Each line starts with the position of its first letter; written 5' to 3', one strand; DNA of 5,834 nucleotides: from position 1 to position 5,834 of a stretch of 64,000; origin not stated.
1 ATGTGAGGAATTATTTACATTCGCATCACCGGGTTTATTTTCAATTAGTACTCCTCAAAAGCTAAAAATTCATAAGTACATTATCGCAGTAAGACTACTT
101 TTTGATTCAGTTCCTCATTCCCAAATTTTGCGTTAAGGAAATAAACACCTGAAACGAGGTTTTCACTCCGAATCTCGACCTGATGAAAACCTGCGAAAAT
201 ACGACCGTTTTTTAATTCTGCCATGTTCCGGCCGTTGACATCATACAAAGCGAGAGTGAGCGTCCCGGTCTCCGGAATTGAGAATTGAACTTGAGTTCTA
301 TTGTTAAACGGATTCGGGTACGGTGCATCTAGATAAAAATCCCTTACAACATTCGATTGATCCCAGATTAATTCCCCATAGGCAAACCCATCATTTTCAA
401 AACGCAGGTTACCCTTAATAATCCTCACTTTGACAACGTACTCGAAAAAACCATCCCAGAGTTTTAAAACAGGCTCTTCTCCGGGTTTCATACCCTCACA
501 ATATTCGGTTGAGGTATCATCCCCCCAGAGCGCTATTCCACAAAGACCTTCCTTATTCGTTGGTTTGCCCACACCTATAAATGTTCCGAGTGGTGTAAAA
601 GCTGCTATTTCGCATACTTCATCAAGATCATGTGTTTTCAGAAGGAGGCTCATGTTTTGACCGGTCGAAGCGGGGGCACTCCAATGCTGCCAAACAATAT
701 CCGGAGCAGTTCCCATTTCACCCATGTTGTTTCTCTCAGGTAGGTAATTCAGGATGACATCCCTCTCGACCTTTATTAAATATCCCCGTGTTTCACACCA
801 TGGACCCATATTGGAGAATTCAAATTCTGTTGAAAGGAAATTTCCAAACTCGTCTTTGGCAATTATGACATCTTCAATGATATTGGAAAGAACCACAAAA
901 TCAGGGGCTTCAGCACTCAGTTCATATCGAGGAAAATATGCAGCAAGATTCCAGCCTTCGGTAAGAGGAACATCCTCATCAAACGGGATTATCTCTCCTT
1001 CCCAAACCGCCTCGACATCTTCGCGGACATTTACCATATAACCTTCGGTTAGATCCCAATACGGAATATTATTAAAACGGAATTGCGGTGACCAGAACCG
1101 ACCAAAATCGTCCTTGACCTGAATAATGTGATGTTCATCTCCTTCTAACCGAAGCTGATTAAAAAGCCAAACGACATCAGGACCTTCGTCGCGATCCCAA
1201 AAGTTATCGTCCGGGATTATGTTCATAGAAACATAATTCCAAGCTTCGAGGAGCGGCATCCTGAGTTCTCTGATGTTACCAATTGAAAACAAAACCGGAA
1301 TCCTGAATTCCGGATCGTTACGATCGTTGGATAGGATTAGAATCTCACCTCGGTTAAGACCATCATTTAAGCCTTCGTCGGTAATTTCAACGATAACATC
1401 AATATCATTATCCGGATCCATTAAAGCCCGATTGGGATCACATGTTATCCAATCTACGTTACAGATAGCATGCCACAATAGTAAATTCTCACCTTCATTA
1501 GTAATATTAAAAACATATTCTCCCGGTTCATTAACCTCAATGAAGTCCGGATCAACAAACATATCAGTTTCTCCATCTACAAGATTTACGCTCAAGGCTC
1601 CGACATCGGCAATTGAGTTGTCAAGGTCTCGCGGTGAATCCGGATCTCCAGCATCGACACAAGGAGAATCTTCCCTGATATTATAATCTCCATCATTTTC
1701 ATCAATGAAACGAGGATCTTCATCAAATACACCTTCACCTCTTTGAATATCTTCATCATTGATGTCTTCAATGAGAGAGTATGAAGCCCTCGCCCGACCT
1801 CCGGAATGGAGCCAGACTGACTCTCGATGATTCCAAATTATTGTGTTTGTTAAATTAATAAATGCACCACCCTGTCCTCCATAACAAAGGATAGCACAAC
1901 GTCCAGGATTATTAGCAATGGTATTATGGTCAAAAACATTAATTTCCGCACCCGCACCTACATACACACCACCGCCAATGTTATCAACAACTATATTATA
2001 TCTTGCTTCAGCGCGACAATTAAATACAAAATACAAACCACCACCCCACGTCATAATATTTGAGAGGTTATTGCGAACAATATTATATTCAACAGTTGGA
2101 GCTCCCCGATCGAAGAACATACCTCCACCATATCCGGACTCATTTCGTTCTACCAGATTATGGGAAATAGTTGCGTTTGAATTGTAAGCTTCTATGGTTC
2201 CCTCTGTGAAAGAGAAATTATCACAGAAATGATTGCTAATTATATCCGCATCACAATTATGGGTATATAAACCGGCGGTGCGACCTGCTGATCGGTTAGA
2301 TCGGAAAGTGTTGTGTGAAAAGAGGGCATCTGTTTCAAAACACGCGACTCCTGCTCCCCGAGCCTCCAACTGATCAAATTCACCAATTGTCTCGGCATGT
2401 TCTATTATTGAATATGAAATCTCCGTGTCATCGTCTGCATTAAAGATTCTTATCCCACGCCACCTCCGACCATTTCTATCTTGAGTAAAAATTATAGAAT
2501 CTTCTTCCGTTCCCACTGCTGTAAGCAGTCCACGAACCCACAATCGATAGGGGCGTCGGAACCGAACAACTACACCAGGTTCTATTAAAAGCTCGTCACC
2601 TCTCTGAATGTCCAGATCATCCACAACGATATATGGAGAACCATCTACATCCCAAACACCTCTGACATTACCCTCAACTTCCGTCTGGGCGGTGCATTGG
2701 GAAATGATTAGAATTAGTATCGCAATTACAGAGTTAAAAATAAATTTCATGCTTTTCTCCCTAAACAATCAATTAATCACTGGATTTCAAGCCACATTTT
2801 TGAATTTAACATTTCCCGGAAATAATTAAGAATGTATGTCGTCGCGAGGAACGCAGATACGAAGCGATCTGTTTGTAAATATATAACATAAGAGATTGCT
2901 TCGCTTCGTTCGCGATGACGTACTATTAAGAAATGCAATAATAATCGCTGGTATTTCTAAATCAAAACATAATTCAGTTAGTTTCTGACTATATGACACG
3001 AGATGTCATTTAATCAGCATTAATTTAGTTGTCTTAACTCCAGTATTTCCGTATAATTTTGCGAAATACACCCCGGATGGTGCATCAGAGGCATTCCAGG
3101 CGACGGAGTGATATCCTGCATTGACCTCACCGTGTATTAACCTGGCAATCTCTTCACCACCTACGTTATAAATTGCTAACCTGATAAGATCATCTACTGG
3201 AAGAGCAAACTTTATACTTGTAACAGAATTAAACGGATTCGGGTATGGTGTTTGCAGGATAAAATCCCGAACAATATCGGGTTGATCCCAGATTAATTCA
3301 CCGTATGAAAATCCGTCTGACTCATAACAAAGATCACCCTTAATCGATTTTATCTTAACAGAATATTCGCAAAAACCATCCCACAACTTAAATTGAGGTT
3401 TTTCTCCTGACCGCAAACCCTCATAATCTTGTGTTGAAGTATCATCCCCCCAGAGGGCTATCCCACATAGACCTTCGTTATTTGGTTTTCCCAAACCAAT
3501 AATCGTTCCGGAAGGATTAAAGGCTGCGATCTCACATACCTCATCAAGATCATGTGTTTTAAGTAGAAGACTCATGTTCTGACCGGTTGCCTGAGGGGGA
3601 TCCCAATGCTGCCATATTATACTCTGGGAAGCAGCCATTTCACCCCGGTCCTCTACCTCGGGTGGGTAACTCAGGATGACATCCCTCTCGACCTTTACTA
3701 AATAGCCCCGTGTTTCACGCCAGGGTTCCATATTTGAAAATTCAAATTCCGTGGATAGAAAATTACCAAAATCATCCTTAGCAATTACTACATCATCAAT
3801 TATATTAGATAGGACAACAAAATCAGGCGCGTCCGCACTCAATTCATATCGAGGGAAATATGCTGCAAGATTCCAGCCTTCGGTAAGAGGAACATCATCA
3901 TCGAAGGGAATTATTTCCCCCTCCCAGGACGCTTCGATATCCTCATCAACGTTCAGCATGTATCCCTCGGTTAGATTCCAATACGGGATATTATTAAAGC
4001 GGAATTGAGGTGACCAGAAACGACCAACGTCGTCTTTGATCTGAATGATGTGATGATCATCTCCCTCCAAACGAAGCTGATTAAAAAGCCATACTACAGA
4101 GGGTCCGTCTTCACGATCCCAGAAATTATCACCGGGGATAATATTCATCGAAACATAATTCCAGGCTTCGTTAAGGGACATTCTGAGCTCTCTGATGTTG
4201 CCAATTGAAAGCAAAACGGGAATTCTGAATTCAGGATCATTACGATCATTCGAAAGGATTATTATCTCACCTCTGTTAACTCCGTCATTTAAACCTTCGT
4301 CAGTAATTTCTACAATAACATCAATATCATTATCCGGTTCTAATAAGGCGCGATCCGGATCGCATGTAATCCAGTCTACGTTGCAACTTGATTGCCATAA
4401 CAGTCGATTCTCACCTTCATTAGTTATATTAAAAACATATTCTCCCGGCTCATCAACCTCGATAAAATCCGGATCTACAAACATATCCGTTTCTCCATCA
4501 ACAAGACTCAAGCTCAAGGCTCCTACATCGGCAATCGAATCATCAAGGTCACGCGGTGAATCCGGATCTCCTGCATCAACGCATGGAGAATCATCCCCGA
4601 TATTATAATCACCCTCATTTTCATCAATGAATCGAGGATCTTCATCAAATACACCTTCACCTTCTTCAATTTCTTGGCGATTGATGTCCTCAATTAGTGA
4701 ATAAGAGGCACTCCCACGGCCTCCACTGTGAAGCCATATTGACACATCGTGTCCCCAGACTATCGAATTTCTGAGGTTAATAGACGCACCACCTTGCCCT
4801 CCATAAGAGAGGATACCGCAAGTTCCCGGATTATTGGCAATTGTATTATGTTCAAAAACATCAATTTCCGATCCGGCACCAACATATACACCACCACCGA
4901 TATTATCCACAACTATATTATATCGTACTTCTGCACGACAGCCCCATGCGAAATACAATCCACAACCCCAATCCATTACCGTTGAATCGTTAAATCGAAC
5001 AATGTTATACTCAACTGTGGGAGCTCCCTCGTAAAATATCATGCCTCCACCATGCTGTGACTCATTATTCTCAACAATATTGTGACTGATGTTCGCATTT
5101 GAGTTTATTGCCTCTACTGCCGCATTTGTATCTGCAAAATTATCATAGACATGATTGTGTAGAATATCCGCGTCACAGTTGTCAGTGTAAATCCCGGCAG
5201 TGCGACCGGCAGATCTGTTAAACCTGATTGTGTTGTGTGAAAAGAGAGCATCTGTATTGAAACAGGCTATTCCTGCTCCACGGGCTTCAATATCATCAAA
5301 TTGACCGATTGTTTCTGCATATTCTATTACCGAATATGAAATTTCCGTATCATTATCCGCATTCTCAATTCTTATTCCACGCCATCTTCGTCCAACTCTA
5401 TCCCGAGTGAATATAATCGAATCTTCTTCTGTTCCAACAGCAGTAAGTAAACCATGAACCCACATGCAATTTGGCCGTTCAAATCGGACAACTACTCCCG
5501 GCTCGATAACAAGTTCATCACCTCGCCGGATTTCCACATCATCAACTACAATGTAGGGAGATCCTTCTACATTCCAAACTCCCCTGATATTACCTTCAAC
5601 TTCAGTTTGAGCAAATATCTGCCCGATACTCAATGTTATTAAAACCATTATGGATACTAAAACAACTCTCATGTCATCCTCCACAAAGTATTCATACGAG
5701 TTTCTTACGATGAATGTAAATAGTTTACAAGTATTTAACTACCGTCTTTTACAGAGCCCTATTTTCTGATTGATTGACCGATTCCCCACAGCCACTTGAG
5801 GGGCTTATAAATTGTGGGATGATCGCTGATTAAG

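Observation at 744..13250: Shared ~390-aa C-terminal cassette fused to different enzymatic N-terminal regions (beta-helix vs C25 protease)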

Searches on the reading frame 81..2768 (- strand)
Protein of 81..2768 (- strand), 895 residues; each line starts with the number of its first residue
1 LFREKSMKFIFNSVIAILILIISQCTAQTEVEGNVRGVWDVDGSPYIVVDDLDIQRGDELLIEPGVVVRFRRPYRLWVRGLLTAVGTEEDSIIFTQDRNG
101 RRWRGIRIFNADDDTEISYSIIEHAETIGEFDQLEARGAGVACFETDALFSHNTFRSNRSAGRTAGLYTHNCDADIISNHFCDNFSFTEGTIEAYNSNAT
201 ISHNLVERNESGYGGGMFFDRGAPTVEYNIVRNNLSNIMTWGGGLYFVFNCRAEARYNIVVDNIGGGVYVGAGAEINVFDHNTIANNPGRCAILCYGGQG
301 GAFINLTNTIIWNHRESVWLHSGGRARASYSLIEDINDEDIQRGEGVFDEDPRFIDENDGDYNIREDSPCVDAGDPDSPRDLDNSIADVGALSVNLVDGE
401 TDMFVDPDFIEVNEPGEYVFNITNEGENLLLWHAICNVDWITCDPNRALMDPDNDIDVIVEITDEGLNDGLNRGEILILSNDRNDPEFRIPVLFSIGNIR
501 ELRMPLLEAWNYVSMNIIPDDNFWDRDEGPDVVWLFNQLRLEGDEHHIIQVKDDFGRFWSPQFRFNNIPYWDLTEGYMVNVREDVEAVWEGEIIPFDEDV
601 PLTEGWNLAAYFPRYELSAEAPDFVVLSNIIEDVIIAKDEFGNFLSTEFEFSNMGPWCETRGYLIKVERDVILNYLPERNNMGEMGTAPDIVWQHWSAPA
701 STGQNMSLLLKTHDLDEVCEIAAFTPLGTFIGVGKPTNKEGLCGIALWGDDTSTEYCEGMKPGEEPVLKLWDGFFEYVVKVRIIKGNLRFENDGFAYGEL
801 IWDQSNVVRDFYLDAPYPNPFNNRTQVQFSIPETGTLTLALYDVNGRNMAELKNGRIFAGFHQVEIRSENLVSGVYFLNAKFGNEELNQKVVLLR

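Call 8: search_protein_families(library=pfam, proteins=[window:81-2768:-], max_evalue=0.1)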
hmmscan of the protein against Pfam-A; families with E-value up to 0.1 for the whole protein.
window:81-2768:- (895 aa): 5 families
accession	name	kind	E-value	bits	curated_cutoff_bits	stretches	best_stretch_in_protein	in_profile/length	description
PF13229.12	Beta_helix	-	1.4e-10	41.4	25.9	1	140-300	2-149/158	Right handed beta helix region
PF18962.6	Por_Secre_tail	-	1.9e-08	34.9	27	1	817-892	2-74/75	Secretion system C-terminal sorting domain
PF17161.10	DUF5123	-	0.017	16.7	35.1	1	279-376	3-111/113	Domain of unknown function (DUF5123)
PF04151.21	PPC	-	0.049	15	25.9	0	816-842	43-69/70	Bacterial pre-peptidase C-terminal domain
PF17119.10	MMU163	-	0.087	12.4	26.6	0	80-133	184-234/253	Mitochondrial protein up-regulated during meiosis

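Call 9: search_protein_families(library=ncbifam, proteins=[window:81-2768:-], max_evalue=0.1)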
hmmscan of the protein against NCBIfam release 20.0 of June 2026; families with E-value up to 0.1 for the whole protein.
window:81-2768:- (895 aa): 4 families
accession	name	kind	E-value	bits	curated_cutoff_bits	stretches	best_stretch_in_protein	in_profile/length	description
TIGR04183.1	Por_Secre_tail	domain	2.6e-09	36.9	23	1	817-892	2-70/72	T9SS type A sorting domain-containing protein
NF038113.1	T9SSA_dep_M36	equivalog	9.5e-08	30.6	885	1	816-893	795-868/869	T9SS-dependent M36 family metallopeptidase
NF052323.1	T9SSA_dep_M6i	equivalog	0.0012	16.9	600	1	817-881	961-1025/1043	T9SS-dependent M6-like inactivated metalloprotease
TIGR01665.1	put_anti_recept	subfamily_domain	0.094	11.9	26.75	0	88-125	30-66/316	phage tail spike protein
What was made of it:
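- On T9SS type A cargo (CTD, PF18962/TIGR04183): Matches end 3-4 residues from the C-terminus (calls 8, 9).
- Closest known: T9SS type A C-terminal sorting domain. Same: The last ~80 residues of A, B and C are members, scoring above both curated cut-offs at the extreme C-terminus (calls 8, 9).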

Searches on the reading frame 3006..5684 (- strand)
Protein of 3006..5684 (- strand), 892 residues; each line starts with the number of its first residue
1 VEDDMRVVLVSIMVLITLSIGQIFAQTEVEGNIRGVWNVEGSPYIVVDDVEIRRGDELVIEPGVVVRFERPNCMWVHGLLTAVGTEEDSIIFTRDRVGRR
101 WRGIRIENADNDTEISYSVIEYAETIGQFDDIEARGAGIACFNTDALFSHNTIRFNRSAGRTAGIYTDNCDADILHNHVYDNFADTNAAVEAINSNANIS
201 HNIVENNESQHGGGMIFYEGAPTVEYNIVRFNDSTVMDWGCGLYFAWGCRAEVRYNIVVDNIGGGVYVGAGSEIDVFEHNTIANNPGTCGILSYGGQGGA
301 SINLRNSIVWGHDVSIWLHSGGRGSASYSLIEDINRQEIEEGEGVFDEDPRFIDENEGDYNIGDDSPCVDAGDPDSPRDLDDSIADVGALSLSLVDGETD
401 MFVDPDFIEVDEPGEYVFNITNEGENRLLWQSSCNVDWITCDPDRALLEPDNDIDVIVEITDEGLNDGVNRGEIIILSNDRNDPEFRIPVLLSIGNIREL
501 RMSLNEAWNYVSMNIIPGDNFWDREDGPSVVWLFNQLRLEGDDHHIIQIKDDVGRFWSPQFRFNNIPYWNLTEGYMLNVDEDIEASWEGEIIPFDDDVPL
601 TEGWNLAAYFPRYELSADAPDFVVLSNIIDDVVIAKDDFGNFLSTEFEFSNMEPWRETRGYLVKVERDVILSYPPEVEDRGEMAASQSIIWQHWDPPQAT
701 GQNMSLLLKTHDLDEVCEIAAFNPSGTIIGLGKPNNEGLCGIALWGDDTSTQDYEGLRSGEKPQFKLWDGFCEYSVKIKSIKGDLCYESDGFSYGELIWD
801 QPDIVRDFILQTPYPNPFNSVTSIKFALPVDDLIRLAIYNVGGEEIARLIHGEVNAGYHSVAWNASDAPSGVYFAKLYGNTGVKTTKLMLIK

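Call 8: search_protein_families(library=pfam, proteins=[window:3006-5684:-], max_evalue=0.1)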
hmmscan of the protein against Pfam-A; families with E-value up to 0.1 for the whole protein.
window:3006-5684:- (892 aa): 8 families
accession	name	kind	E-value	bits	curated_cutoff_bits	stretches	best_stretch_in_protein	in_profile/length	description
PF13229.12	Beta_helix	-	1e-10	41.9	25.9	1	164-322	2-148/158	Right handed beta helix region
PF18962.6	Por_Secre_tail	-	5.4e-07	30.3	27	1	814-889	2-74/75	Secretion system C-terminal sorting domain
PF05048.19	NosD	-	3.4e-05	23.8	23.6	1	132-298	12-160/212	Periplasmic copper-binding protein (NosD)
PF13860.13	FlgD_ig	-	0.0047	17.3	27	1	832-878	24-74/79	FlgD Ig-like domain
PF22076.2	Cep192_D6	-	0.0085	16.7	35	1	403-464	6-72/101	Cep192 domain 6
PF17161.10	DUF5123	-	0.049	15.2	35.1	0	277-374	3-111/113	Domain of unknown function (DUF5123)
PF04708.17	Pox_F16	-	0.05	13.5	30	1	168-218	135-185/215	Poxvirus F16 protein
PF19190.6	BACON_2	-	0.085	13.2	25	0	413-459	18-64/94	Viral BACON domain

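Call 9: search_protein_families(library=ncbifam, proteins=[window:3006-5684:-], max_evalue=0.1)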
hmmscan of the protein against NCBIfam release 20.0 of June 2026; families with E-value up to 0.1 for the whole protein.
window:3006-5684:- (892 aa): 2 families
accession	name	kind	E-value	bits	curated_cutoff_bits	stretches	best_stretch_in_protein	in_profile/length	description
TIGR04183.1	Por_Secre_tail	domain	1e-08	35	23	1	814-889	2-70/72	T9SS type A sorting domain-containing protein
NF052323.1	T9SSA_dep_M6i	equivalog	1.4e-05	23.3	600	1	814-886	961-1034/1043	T9SS-dependent M6-like inactivated metalloprotease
